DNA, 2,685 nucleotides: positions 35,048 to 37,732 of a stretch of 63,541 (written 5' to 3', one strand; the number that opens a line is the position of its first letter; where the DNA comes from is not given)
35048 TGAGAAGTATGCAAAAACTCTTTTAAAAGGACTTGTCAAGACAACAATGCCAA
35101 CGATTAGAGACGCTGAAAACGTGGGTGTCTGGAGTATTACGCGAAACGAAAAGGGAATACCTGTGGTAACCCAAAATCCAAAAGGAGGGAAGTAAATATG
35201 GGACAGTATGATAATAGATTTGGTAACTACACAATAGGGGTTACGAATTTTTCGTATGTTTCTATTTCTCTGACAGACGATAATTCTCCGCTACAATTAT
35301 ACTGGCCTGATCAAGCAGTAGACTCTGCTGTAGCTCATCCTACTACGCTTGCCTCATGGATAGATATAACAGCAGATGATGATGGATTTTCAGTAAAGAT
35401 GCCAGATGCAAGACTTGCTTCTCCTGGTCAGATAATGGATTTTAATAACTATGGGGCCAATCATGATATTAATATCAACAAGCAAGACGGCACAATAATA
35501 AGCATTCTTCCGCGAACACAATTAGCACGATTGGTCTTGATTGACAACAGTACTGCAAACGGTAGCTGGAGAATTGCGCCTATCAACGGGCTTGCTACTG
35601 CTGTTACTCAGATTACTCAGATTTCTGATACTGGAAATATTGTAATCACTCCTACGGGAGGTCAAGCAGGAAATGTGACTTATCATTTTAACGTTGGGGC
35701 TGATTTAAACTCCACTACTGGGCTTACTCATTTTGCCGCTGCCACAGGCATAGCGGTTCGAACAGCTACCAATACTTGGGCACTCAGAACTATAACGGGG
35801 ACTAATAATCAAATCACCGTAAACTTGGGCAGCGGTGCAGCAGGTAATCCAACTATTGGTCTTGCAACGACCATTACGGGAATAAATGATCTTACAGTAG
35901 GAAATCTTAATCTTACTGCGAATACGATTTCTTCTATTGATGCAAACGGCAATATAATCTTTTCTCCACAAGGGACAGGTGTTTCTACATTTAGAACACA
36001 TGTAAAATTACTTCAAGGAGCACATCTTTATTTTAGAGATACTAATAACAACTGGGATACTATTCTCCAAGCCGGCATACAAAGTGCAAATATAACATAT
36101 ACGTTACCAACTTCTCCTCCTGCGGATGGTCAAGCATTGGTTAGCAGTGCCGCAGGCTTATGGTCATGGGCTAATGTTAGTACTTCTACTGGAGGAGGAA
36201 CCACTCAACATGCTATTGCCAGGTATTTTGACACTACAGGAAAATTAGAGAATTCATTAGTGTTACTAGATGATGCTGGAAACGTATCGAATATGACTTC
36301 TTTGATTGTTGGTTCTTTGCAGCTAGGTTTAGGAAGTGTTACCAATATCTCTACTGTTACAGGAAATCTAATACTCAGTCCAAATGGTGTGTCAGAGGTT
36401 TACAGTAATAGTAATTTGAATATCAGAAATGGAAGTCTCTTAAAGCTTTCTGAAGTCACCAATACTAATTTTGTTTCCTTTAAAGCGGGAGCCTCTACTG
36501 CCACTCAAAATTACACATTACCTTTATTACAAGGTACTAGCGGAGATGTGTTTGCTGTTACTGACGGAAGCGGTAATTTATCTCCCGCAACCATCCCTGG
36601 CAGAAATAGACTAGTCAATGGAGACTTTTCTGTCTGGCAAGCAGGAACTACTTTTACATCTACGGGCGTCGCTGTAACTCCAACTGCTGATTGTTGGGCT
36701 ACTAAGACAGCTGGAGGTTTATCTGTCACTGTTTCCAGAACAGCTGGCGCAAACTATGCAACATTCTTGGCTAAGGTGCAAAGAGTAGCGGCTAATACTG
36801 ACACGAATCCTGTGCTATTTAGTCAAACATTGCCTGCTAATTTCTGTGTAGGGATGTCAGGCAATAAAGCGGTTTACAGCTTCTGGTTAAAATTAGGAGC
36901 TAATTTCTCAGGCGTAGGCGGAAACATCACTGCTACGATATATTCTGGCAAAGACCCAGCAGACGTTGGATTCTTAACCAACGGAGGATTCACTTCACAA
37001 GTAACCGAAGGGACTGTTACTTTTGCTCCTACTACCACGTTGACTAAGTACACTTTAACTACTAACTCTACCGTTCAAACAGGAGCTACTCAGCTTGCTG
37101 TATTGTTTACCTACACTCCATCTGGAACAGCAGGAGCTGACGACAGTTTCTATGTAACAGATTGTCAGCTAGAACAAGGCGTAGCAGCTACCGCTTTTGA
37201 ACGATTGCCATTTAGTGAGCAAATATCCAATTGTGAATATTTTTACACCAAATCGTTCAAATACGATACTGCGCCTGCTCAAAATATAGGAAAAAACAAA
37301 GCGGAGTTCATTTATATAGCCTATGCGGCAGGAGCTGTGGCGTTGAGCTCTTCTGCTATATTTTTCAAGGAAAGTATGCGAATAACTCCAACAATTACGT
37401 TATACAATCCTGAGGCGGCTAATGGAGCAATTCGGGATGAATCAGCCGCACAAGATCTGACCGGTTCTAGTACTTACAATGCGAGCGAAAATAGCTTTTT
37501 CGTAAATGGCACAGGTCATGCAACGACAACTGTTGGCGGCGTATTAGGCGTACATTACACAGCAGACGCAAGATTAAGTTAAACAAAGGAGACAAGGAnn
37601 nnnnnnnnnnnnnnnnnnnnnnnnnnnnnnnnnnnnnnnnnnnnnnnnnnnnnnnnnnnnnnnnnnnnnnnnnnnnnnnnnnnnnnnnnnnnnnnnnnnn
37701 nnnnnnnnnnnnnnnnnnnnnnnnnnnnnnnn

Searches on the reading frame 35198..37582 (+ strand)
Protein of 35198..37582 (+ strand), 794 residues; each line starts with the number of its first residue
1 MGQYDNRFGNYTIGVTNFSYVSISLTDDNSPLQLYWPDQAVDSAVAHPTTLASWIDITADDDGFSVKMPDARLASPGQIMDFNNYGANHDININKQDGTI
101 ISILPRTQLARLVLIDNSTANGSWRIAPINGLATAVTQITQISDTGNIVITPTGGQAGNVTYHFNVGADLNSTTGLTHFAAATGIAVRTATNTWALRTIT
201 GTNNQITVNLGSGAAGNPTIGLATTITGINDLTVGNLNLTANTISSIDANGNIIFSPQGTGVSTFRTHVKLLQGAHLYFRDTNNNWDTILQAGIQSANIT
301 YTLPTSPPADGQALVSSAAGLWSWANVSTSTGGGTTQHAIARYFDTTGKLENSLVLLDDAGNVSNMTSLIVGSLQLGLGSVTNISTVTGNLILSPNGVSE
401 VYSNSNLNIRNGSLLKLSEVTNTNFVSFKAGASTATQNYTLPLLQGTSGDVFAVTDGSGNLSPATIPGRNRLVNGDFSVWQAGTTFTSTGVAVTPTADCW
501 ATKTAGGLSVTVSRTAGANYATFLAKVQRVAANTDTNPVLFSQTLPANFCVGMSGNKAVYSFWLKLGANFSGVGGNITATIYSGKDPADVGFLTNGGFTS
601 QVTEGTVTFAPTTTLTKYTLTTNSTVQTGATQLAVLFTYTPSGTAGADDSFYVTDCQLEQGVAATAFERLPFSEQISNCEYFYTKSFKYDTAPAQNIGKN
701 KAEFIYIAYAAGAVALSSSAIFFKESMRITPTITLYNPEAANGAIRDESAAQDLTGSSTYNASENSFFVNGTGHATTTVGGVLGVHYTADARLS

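Call 65: search_protein_families(library=phrogs, proteins=[window:35198-37582:+], max_evalue=0.00001)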
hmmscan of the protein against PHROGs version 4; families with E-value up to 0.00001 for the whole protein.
window:35198-37582:+ (794 aa): 3 families
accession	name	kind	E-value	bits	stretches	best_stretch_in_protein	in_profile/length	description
phrog_4492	-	tail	2.3e-24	86.6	1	150-791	474-1094/1096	tail fiber protein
phrog_28838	-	unknown function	2.1e-10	40.8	1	468-738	383-616/661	-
phrog_27782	-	unknown function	1.3e-09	38.3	1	434-793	278-644/644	-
